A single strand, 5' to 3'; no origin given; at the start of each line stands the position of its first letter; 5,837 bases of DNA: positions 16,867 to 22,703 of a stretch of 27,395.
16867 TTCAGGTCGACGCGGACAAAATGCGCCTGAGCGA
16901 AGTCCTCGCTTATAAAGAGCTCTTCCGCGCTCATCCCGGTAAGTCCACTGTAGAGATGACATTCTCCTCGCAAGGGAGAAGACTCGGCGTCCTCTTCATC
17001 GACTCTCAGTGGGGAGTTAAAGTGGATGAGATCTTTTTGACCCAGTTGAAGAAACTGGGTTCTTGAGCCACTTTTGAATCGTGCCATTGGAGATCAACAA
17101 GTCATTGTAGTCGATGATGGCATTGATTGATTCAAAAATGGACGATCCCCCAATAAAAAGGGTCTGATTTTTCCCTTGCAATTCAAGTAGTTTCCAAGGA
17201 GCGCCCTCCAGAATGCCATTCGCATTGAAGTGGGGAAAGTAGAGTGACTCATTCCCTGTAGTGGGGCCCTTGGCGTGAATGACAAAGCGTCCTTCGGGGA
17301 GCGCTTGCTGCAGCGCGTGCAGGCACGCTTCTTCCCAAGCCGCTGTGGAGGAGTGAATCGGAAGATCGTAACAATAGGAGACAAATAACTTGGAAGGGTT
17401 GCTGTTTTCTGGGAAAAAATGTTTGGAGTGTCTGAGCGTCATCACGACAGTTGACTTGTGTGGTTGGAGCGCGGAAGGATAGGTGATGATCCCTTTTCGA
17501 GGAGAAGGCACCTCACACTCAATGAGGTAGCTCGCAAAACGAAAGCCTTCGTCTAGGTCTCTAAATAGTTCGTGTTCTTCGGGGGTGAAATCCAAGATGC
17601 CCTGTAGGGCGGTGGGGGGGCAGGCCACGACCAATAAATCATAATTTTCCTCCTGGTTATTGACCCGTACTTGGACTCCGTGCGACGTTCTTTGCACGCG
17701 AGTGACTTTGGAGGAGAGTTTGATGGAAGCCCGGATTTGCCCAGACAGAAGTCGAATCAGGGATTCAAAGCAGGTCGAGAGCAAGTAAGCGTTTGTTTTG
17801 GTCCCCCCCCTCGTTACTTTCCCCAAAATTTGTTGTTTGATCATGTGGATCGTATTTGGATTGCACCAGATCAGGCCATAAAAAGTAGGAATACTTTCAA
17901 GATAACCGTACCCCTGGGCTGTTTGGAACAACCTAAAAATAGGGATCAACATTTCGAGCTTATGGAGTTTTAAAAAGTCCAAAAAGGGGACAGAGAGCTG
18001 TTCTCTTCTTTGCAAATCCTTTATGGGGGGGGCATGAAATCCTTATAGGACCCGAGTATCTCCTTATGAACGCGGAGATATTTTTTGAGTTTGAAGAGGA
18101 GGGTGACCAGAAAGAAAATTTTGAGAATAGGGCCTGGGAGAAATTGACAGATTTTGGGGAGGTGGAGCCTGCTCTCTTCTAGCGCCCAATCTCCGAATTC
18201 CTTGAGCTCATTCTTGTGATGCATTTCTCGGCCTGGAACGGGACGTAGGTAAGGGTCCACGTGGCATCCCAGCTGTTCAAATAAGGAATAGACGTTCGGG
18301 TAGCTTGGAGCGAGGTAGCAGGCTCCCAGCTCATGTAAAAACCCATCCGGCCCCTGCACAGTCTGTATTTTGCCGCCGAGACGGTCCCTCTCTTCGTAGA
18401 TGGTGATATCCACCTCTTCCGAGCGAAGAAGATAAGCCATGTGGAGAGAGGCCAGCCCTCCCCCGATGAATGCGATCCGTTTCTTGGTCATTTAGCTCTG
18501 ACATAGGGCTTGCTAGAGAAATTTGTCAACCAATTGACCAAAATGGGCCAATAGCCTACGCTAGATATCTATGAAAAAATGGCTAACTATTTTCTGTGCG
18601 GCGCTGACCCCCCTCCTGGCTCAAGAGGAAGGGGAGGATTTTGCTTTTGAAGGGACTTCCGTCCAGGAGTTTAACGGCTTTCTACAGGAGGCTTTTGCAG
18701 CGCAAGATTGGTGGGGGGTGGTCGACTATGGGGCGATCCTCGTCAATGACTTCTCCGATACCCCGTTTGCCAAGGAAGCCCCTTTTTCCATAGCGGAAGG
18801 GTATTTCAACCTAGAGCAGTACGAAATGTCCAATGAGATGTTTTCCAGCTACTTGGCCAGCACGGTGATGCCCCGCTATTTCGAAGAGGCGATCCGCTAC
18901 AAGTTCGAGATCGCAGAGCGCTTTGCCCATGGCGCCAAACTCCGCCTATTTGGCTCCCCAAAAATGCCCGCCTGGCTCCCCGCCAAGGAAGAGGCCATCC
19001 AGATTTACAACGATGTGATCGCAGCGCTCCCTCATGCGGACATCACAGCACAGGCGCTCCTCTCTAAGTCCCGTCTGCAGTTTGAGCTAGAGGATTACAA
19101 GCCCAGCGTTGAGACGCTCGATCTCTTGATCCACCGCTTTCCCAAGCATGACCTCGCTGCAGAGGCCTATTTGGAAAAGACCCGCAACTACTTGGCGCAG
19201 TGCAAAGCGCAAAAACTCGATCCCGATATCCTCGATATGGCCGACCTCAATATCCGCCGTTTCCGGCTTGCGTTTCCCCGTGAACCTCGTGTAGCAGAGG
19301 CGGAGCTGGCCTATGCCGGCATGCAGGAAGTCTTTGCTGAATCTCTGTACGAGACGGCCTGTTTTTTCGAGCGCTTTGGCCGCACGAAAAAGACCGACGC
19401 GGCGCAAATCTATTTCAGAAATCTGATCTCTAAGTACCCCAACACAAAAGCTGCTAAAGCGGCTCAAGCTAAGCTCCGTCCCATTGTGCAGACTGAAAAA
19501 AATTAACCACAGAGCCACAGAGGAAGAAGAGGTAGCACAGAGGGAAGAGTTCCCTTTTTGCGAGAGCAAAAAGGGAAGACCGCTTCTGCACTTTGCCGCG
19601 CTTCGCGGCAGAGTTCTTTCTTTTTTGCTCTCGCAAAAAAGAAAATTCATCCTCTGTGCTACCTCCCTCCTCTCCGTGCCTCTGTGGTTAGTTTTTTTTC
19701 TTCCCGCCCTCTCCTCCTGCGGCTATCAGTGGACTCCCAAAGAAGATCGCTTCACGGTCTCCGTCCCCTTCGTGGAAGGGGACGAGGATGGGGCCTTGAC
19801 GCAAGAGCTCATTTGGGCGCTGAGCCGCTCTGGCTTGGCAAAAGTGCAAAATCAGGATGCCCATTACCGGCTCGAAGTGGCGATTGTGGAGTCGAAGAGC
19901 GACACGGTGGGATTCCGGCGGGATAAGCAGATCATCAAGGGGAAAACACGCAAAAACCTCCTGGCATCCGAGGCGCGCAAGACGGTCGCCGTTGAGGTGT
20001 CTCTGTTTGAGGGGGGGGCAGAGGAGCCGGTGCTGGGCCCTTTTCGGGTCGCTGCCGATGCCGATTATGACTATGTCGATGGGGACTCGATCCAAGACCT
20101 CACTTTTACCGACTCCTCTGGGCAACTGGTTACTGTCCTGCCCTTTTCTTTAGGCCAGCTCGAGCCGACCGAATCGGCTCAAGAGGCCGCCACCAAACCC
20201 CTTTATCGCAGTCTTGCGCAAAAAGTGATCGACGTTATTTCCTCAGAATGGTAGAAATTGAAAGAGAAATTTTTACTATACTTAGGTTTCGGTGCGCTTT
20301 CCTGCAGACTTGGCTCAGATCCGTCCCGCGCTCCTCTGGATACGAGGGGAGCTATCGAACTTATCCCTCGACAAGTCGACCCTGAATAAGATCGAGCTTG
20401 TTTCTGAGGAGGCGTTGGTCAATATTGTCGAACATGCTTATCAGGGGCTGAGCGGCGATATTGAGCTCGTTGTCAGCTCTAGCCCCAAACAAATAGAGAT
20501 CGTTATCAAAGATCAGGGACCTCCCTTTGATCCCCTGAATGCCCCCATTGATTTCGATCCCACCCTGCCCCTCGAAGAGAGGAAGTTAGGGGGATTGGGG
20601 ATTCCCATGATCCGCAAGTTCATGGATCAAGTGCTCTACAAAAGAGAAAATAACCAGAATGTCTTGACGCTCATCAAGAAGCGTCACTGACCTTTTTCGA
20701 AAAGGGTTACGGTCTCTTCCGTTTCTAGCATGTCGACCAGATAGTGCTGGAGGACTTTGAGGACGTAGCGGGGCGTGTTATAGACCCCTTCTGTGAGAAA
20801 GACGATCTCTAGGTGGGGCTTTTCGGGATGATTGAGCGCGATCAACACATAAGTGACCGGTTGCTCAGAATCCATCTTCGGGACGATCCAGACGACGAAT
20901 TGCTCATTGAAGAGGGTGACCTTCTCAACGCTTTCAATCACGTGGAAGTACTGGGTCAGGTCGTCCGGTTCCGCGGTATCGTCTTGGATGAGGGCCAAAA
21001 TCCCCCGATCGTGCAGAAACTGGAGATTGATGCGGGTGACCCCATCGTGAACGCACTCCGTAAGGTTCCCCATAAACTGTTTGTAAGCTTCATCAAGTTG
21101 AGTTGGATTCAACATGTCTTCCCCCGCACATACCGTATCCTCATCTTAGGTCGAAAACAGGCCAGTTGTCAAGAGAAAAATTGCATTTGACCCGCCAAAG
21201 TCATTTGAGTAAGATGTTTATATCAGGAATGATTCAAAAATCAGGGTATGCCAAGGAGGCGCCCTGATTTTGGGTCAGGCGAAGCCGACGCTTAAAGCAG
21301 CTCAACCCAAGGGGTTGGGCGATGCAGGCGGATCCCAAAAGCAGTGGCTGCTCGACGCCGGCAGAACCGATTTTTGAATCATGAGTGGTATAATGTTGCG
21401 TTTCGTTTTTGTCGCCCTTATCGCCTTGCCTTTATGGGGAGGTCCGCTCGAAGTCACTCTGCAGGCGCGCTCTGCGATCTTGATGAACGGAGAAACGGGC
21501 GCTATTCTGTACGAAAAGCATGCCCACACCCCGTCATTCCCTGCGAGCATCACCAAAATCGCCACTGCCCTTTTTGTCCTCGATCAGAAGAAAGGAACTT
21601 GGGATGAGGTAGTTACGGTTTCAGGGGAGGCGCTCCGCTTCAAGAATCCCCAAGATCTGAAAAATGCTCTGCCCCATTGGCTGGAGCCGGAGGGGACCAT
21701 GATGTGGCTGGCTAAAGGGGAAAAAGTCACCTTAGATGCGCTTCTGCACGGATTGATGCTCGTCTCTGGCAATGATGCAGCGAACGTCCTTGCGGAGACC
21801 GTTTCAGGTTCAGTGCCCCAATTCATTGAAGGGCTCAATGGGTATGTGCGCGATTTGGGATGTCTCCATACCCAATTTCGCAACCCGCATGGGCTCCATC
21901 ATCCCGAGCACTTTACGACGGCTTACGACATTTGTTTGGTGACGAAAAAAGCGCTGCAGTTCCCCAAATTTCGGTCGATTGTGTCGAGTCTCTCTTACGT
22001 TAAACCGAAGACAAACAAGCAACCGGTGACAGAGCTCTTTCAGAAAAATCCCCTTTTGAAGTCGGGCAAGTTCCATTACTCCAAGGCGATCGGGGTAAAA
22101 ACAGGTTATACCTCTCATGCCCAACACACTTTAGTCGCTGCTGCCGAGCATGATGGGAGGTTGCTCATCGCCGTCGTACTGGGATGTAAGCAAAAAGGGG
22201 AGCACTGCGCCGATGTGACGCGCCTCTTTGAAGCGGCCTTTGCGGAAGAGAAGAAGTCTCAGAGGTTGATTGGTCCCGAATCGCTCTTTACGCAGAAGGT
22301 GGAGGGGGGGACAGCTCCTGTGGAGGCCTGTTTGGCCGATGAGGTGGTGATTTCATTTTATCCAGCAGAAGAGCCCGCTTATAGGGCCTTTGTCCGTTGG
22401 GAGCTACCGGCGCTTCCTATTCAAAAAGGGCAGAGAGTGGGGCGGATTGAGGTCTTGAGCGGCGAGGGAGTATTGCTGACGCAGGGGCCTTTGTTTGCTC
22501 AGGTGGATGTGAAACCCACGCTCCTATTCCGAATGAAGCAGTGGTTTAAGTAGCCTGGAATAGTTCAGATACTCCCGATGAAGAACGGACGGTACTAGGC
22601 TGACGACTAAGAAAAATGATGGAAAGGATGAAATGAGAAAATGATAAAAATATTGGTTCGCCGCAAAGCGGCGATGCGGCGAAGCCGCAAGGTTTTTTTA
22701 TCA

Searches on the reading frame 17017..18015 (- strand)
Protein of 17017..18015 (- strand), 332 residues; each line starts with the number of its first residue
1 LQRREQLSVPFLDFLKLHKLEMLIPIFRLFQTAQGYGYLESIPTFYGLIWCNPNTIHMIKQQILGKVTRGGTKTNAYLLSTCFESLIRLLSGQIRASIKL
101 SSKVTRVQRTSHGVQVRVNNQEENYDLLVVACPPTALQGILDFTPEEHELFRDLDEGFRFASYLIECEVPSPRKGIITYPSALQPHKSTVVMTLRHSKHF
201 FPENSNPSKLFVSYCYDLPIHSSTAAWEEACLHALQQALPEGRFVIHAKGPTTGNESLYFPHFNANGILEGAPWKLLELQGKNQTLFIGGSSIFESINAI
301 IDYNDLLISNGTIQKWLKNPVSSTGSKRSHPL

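Call 87: search_protein_families(library=pfam, proteins=[window:17017-18015:-], max_evalue=0.0001)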
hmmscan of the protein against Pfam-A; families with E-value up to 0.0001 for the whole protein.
window:17017-18015:- (332 aa): 1 family
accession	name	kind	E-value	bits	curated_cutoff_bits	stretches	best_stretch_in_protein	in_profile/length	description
PF01593.30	Amino_oxidase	-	1.9e-07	31.2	19.8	1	74-188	194-300/443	Flavin containing amine oxidoreductase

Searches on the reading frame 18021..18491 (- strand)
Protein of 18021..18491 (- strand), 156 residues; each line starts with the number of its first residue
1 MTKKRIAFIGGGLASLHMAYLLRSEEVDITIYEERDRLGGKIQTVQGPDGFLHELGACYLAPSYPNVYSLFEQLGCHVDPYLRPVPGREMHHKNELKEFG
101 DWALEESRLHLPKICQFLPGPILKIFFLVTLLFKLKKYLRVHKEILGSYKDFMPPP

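Call 87: search_protein_families(library=pfam, proteins=[window:18021-18491:-], max_evalue=0.0001)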
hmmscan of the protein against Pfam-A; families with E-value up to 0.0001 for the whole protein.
window:18021-18491:- (156 aa): 2 families
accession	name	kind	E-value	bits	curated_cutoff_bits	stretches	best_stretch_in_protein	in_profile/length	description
PF13450.12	NAD_binding_8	-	2.2e-14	53.9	21.9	1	9-74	2-68/68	NAD(P)-binding Rossmann-like domain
PF01593.30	Amino_oxidase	-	4.3e-13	49.8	19.8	1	18-112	6-87/443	Flavin containing amine oxidoreductase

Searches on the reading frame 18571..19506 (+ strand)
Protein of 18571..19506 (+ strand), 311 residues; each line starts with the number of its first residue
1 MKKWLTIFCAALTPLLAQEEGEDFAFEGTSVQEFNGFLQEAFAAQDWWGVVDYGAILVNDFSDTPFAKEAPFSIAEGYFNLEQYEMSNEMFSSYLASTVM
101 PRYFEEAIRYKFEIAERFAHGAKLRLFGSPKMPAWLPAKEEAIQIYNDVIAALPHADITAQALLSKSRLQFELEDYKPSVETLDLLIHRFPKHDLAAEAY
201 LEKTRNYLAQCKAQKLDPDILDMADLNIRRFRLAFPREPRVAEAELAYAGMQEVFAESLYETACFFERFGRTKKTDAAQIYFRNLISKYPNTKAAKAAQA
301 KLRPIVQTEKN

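Call 87: search_protein_families(library=pfam, proteins=[window:18571-19506:+], max_evalue=0.0001)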
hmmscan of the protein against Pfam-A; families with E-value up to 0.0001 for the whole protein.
window:18571-19506:+ (311 aa): 1 family
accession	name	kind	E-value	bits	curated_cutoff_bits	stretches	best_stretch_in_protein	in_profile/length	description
PF13174.12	TPR_6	-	1.7e-08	35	26.3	0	258-292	2-33/33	Tetratricopeptide repeat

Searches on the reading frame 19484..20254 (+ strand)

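Call 87: search_protein_families(library=pfam, proteins=[window:19484-20254:+], max_evalue=0.0001)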
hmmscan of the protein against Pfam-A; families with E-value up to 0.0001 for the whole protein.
window:19484-20254:+ (256 aa): 1 family
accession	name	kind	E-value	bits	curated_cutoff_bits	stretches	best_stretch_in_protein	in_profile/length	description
PF04390.17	LptE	-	2.8e-05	25.2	23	1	91-250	3-116/118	Lipopolysaccharide-assembly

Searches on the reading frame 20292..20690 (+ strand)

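Call 87: search_protein_families(library=pfam, proteins=[window:20292-20690:+], max_evalue=0.0001)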
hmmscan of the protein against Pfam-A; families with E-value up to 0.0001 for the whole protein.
window:20292-20690:+ (132 aa): 2 families
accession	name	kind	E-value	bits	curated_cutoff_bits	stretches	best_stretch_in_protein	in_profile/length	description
PF13581.12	HATPase_c_2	-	7e-29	100.9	27.4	1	3-129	1-127/127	Histidine kinase-like ATPase domain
PF02518.31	HATPase_c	-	3.3e-05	24.7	26.4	1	34-112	6-85/111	Histidine kinase-, DNA gyrase B-, and HSP90-like ATPase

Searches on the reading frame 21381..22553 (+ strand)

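Call 87: search_protein_families(library=pfam, proteins=[window:21381-22553:+], max_evalue=0.0001)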
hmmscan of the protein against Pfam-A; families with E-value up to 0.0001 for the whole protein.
window:21381-22553:+ (390 aa): 2 families
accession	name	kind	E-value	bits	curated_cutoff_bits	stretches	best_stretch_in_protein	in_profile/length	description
PF00768.25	Peptidase_S11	-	6.9e-50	170.2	27.6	1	26-270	9-238/239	D-alanyl-D-alanine carboxypeptidase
PF13354.11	Beta-lactamase2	-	1.5e-06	28.1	22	1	45-170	14-121/214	Beta-lactamase enzyme family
